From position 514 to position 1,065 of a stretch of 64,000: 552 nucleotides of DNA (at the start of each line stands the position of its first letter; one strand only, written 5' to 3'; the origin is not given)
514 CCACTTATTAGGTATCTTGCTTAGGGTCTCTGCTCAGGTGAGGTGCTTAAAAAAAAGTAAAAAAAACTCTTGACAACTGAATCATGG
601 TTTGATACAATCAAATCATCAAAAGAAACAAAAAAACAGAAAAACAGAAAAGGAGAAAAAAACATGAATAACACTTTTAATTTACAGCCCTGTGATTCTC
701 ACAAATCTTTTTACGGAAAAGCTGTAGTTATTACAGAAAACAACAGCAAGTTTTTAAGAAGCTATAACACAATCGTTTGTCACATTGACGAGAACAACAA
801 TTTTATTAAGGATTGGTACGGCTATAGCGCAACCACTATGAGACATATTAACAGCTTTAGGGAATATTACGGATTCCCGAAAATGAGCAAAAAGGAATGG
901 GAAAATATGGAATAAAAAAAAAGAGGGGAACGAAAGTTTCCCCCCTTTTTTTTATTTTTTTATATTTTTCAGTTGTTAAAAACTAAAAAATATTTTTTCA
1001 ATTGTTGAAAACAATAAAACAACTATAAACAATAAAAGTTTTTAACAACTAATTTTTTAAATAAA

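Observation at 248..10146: About 45 copies of a 13-nt motif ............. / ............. in alternating orientation, confined to 11 intergenic gaps of the first 10 kb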

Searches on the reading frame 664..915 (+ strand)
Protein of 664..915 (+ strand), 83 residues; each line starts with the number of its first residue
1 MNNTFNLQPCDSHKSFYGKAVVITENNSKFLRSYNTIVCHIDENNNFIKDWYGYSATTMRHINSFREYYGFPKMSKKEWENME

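Call 13: search_protein_families(library=phrogs, proteins=[window:664-915:+], max_evalue=0.01)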
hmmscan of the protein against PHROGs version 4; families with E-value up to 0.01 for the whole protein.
window:664-915:+ (83 aa): 3 families
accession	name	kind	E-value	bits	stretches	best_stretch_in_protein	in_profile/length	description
phrog_4264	-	unknown function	2.4e-22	80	1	2-82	7-88/93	-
phrog_5643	-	unknown function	3.2e-09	37.4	1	20-70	11-61/79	-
phrog_21575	-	unknown function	0.0011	19.7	1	24-65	49-91/117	-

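Call 20: find_encoding_contigs(protein=window:664-915:+, flank=10000, max_places=8)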
Protein window:664-915:+ (83 aa): 10 contigs read that carry it; 4 places shown.
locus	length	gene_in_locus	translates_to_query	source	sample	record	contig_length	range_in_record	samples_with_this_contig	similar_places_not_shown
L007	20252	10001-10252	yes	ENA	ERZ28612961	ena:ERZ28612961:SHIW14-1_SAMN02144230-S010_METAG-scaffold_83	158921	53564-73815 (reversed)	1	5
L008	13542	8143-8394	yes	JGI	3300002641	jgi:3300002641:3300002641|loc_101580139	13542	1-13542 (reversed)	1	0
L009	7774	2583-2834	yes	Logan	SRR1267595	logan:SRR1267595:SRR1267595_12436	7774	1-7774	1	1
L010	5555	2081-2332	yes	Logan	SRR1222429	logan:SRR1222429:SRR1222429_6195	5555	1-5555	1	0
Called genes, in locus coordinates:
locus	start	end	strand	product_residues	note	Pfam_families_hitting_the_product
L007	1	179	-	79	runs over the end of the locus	-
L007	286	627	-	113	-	PF27390:PM0253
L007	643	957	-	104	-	-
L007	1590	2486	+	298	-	-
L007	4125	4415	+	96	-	-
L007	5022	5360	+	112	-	-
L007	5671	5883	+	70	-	-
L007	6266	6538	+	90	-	-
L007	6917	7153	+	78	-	-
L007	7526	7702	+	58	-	-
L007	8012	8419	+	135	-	-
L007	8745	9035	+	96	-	-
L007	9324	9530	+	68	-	-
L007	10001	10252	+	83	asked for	PF26096:DUF8033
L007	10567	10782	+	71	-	-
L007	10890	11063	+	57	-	-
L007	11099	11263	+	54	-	-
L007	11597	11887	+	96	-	-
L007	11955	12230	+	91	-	-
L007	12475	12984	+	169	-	-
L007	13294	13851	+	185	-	-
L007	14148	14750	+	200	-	-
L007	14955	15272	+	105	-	-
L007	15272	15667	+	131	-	-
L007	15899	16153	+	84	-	-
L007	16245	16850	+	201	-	-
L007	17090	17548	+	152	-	PF06094:GGACT, PF13772:AIG2_2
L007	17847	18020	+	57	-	-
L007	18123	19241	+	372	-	PF06067:DUF932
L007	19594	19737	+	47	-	-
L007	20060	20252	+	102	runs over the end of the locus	-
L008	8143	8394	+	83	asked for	PF26096:DUF8033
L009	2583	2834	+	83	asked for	PF26096:DUF8033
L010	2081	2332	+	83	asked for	PF26096:DUF8033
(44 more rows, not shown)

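Call 28: search_protein_families(library=pfam, proteins=[L007:1590-2486:+, L007:4125-4415:+, L007:5022-5360:+, L007:6266-6538:+, L007:6917-7153:+, L007:8012-8419:+, L007:8745-9035:+, L007:9324-9530:+, L007:286-627:-, L007:643-957:-], max_evalue=0.01)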
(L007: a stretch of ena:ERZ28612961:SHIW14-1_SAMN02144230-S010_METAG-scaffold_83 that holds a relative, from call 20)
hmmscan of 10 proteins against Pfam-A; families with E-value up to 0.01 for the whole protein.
L007:1590-2486:+ (298 aa): 0 families

L007:4125-4415:+ (96 aa): 0 families

L007:5022-5360:+ (112 aa): 0 families

L007:6266-6538:+ (90 aa): 0 families

L007:6917-7153:+ (78 aa): 0 families

L007:8012-8419:+ (135 aa): 0 families

L007:8745-9035:+ (96 aa): 0 families

L007:9324-9530:+ (68 aa): 0 families

L007:286-627:- (113 aa): 0 families

L007:643-957:- (104 aa): 0 families

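Call 32: find_related_loci(query=L007:1590-2486:+, collection=viral_contigs, flank=10000)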
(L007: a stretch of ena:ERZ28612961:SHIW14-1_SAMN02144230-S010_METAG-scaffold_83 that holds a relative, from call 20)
Query L007:1590-2486:+ (298 aa) in viral_contigs; peptide patterns used: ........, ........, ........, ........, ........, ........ (x = any residue, [..] = any of these).
3 stretches matched a pattern, but none encodes a relative of the query by tblastn (E <= 1e-3).

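Call 48: search_protein_families(library=phrogs, proteins=[L007:1590-2486:+, L007:4125-4415:+, L007:5022-5360:+, L007:5671-5883:+, L007:6266-6538:+, L007:6917-7153:+, L007:7526-7702:+, L007:8012-8419:+, L007:8745-9035:+, L007:9324-9530:+], max_evalue=0.01)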
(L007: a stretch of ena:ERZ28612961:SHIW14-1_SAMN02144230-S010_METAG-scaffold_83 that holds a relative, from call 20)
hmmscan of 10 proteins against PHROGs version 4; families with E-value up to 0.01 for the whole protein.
L007:1590-2486:+ (298 aa): 1 family
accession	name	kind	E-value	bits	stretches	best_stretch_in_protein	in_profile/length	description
phrog_10822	-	DNA, RNA and nucleotide metabolism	0.006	17.3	0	34-195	137-231/245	HNH endonuclease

L007:4125-4415:+ (96 aa): 0 families

L007:5022-5360:+ (112 aa): 1 family
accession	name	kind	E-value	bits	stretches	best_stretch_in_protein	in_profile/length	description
phrog_12732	-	unknown function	0.0081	17.5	0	47-101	83-119/121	-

L007:5671-5883:+ (70 aa): 0 families

L007:6266-6538:+ (90 aa): 0 families

L007:6917-7153:+ (78 aa): 0 families

L007:7526-7702:+ (58 aa): 0 families

L007:8012-8419:+ (135 aa): 0 families

L007:8745-9035:+ (96 aa): 1 family
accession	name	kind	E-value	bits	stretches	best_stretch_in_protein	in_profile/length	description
phrog_21015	-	unknown function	7.1e-32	110.7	1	2-95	6-99/103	-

L007:9324-9530:+ (68 aa): 0 families

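Call 51: find_homologous_proteins(query=L007:1590-2486:+, max_evalue=0.001)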
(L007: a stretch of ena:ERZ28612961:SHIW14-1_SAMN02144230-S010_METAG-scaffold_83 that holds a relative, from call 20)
Query L007:1590-2486:+ (298 aa): 28 proteins with E <= 0.001 among 231 candidates.
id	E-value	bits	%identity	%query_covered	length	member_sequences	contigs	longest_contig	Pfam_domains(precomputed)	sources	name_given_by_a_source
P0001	2.0e-201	686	100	100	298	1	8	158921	-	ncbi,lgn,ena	-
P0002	3.4e-174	596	85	100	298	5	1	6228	-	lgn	-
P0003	2.4e-156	538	79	100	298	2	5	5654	-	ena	-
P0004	2.2e-149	515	76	100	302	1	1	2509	-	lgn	-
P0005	1.8e-111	390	62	100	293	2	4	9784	-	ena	-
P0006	3.7e-107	376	59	100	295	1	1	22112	-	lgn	-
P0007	5.4e-103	362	59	100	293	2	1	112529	-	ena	-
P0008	3.7e-99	350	57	100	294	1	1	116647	-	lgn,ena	-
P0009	1.1e-92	329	53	100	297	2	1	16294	-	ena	-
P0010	1.8e-92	328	54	100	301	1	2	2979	-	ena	-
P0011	2.2e-91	324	53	100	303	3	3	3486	-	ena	-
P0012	5.4e-90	320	55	100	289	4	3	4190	-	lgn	-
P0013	5.1e-85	304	49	100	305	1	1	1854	-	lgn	-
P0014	1.6e-54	203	41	99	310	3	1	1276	-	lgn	-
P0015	1.8e-53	200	43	97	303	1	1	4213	-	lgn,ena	-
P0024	2.0e-44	170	43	99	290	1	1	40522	-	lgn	-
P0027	2.7e-42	163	39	98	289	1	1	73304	-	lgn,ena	-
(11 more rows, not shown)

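Call 52: find_encoding_contigs(protein=P0007, flank=10000, max_places=2)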
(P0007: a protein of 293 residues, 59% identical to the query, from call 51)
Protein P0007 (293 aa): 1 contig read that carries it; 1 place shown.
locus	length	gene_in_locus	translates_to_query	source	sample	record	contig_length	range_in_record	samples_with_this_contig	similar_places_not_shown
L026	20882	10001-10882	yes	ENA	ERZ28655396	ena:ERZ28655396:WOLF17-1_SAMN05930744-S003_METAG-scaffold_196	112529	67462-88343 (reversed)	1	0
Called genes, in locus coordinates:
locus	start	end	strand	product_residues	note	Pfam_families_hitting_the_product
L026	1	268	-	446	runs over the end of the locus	-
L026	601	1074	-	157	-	-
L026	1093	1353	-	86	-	-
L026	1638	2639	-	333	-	PF00535:Glycos_transf_2, PF10111:Glyco_tranf_2_2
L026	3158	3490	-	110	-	PF00216:Bac_DNA_binding (weak)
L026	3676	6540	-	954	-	PF05183:RdRP (weak)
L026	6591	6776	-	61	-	-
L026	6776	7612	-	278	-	-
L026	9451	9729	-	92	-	-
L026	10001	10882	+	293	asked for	-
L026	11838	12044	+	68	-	-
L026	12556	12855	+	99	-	PF26096:DUF8033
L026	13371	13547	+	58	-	-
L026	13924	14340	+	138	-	-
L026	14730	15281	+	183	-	-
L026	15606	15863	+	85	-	-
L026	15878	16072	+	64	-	-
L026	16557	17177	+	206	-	-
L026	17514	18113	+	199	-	-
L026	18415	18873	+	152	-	PF06094:GGACT, PF13772:AIG2_2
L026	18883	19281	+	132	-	-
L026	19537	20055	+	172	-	-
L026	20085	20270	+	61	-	-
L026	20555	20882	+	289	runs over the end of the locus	PF08401:ArdcN, PF18818:MPTase-PolyVal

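Call 53: find_encoding_contigs(protein=P0008, flank=10000, max_places=2)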
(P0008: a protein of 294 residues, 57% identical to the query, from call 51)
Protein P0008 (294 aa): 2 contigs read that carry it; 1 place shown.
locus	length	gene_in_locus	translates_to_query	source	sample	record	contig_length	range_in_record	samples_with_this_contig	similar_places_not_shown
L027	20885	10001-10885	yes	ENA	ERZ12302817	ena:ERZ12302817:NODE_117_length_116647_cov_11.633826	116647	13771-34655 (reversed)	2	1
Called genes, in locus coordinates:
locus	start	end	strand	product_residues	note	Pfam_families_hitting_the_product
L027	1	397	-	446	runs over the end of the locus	-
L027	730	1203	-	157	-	-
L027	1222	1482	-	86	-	-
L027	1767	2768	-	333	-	PF00535:Glycos_transf_2, PF10111:Glyco_tranf_2_2, PF13641:Glyco_tranf_2_3 (weak)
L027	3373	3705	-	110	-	PF00216:Bac_DNA_binding (weak)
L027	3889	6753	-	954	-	PF05183:RdRP (weak)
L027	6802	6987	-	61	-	-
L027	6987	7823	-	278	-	-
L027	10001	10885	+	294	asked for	-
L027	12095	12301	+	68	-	-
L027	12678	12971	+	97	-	-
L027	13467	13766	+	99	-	PF26096:DUF8033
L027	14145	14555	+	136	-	-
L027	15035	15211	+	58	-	-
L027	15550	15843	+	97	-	-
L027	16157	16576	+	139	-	-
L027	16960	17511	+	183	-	-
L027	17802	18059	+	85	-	-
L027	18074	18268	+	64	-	-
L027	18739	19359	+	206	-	-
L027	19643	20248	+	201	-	-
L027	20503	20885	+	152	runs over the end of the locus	PF06094:GGACT, PF13772:AIG2_2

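Call 54: find_encoding_contigs(protein=P0006, flank=10000, max_places=2)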
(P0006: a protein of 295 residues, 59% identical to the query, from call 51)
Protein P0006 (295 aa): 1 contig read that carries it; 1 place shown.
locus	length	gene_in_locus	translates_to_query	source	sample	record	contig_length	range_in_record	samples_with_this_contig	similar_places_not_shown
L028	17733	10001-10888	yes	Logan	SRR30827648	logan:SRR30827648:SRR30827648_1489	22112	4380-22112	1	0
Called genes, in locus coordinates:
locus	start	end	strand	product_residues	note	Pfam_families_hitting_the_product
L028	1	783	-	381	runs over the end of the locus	PF00266:Aminotran_5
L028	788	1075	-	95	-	-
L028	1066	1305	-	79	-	-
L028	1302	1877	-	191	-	-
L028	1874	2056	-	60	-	-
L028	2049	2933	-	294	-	-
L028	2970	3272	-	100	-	-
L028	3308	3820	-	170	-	-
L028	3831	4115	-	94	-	-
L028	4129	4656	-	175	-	-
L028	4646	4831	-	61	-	-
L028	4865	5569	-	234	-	-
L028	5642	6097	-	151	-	PF15891:Nuc_deoxyri_tr2 (faint), PF05014:Nuc_deoxyrib_tr (weak)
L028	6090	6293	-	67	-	-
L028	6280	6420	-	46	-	-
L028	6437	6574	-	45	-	-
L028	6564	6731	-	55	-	-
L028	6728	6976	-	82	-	-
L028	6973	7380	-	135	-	-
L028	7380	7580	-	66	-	PF07927:HicA_toxin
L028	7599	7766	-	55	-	-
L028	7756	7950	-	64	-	-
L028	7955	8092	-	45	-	-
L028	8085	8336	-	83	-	-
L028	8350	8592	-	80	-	-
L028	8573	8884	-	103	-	-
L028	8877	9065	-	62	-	-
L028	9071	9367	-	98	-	-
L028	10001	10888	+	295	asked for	-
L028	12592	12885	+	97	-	-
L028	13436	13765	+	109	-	-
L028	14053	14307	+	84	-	PF26096:DUF8033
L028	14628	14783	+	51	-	-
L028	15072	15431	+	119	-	-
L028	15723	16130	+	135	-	-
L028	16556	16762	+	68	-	-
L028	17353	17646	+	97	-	-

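Call 56: find_encoding_contigs(protein=P0001, flank=10000, max_places=3)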
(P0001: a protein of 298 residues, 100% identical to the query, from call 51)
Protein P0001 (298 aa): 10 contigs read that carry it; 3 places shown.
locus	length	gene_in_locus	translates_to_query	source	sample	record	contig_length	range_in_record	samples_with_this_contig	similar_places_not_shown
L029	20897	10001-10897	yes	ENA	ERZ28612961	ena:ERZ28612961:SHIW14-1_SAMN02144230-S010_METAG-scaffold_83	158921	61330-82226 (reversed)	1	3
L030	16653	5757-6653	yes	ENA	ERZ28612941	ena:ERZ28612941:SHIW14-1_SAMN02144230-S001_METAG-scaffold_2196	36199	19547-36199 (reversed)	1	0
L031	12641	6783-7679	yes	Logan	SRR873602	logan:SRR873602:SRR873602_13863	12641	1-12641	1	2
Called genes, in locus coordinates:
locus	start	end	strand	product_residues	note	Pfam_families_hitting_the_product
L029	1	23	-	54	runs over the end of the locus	-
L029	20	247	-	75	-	-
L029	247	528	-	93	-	-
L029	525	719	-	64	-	-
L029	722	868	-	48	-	-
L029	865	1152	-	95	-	-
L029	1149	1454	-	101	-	-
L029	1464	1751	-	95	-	-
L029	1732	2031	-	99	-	-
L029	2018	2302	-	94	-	-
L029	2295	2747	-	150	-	-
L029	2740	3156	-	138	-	-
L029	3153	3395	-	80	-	PF14354:Lar_restr_allev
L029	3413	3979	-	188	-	PF04448:DUF551 (weak)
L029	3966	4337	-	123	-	-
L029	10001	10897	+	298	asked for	-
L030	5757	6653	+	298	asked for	-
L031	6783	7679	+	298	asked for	-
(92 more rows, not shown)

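Call 58: find_encoding_contigs(protein=P0024, flank=10000, max_places=1)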
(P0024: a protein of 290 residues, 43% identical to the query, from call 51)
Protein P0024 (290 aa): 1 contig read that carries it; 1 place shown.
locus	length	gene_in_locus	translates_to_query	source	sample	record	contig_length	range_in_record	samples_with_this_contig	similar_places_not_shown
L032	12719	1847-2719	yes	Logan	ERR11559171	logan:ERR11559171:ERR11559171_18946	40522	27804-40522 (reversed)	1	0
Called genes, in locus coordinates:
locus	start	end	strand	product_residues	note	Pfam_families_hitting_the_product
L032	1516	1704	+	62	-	-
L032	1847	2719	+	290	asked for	-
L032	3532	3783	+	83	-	-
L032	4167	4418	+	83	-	-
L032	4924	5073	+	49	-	-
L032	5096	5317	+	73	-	-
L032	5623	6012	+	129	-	PF12957:DUF3846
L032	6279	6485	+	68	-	-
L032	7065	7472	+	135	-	-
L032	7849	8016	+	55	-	-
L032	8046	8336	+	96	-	-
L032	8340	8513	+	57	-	-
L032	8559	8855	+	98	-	-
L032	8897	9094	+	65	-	-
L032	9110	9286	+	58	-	-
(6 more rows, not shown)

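Call 59: find_encoding_contigs(protein=P0027, flank=10000, max_places=1)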
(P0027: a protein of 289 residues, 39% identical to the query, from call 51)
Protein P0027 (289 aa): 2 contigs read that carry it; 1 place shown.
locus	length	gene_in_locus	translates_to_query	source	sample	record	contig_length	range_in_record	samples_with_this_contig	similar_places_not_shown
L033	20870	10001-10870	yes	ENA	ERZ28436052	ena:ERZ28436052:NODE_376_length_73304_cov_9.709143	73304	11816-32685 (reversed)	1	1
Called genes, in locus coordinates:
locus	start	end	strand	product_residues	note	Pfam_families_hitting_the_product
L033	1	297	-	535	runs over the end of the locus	PF03237:Terminase_6N, PF03354:TerL_ATPase (weak)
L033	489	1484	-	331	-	PF27269:YonG_N, PF27316:YonG_C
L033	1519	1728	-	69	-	-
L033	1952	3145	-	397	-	PF27386:YonJ_N (weak)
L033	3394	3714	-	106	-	-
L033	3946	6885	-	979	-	-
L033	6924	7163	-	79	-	-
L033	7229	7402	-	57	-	-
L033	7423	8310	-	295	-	-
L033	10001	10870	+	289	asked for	-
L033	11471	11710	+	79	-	-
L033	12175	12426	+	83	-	-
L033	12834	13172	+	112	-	-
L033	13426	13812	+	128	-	PF12957:DUF3846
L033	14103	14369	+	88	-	PF21779:DUF6874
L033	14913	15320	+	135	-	-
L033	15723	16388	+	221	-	-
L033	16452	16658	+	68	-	-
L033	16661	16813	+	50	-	-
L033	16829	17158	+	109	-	-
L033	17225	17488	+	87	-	-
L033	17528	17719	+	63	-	-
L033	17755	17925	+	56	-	-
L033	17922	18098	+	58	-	-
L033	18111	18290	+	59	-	-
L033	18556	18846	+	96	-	-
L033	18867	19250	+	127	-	-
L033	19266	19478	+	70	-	-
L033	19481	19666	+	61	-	-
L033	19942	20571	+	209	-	-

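Call 60: find_encoding_contigs(protein=P0009, flank=10000, max_places=1)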
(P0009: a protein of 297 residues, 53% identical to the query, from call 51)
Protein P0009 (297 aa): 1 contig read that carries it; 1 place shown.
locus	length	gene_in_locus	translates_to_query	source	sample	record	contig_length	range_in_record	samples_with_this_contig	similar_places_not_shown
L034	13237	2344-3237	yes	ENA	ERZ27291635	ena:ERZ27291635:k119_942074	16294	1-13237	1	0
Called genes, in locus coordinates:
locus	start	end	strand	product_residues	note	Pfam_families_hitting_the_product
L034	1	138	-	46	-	?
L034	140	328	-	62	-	PF07927:HicA_toxin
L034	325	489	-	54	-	-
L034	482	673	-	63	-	-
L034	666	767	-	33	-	-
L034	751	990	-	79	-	-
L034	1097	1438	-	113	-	PF27390:PM0253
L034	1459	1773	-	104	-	-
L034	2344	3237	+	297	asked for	-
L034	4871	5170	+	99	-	-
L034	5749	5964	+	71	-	-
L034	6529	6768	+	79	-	-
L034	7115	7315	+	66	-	-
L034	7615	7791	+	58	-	-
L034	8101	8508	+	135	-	-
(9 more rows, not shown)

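Call 71: search_solved_structures(query=L007:9324-9530:+, max_evalue=5)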
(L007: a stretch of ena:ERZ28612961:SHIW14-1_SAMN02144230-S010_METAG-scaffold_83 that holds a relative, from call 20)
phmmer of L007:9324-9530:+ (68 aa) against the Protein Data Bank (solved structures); distinct sequences matched with E-value up to 5: 0.

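Call 72: search_solved_structures(query=L007:8012-8419:+, max_evalue=5)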
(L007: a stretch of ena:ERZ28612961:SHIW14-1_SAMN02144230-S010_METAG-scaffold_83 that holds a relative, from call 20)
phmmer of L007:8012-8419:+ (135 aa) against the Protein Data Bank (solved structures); distinct sequences matched with E-value up to 5: 3.
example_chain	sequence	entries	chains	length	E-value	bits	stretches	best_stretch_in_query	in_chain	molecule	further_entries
7x5g_B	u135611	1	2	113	1.2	12.6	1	7-72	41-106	Nuclear factor erythroid 2-related factor 2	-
1ep1_B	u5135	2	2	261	1.3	12.5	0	55-113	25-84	DIHYDROOROTATE DEHYDROGENASE B (PYRK SUBUNIT)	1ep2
1ep3_B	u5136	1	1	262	1.3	12.5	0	55-113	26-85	DIHYDROOROTATE DEHYDROGENASE B (PYRK SUBUNIT)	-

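Call 73: search_solved_structures(query=L007:8745-9035:+, max_evalue=5)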
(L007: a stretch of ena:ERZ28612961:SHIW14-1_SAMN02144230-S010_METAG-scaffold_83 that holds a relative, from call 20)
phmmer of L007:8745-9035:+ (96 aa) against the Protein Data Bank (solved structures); distinct sequences matched with E-value up to 5: 1.
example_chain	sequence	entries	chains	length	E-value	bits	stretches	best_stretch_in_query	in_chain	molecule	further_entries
4mkm_A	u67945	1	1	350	1.9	12.3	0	13-53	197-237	Putative surface anchored protein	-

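Call 77: find_homologous_proteins(query=L007:9324-9530:+, max_evalue=0.01)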
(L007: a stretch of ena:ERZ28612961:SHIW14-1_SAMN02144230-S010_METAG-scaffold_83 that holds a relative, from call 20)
Query L007:9324-9530:+ (68 aa): 2 proteins with E <= 0.01 among 2 candidates.
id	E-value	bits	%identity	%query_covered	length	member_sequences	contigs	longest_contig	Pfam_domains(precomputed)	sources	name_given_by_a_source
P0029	8.7e-35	134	97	100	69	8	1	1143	-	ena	-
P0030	5.4e-31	123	91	100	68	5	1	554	-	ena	-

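Call 87: predict_structure(alignment_id=A3)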
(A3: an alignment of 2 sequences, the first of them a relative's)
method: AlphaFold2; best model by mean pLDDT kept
length: 69 residues; sequences in the alignment: 2
mean_pLDDT: 77.8   pTM: 0.62
mean pLDDT of the five models: 77.8, 51.8, 45.6, 44.2, 42.2
residues with pLDDT >= 90: 2; 70-90: 53; 50-70: 14; < 50: 0
segments of 3 or more residues with pLDDT < 50: none
pLDDT, mean of each block of 10 residues (from residue 1): 82 79 84 86 67 72 74
secondary structure, 60 per line:
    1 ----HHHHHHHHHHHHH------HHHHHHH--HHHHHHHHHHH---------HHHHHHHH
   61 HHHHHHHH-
elements in order: H5-17 H24-30 H33-43 H53-68
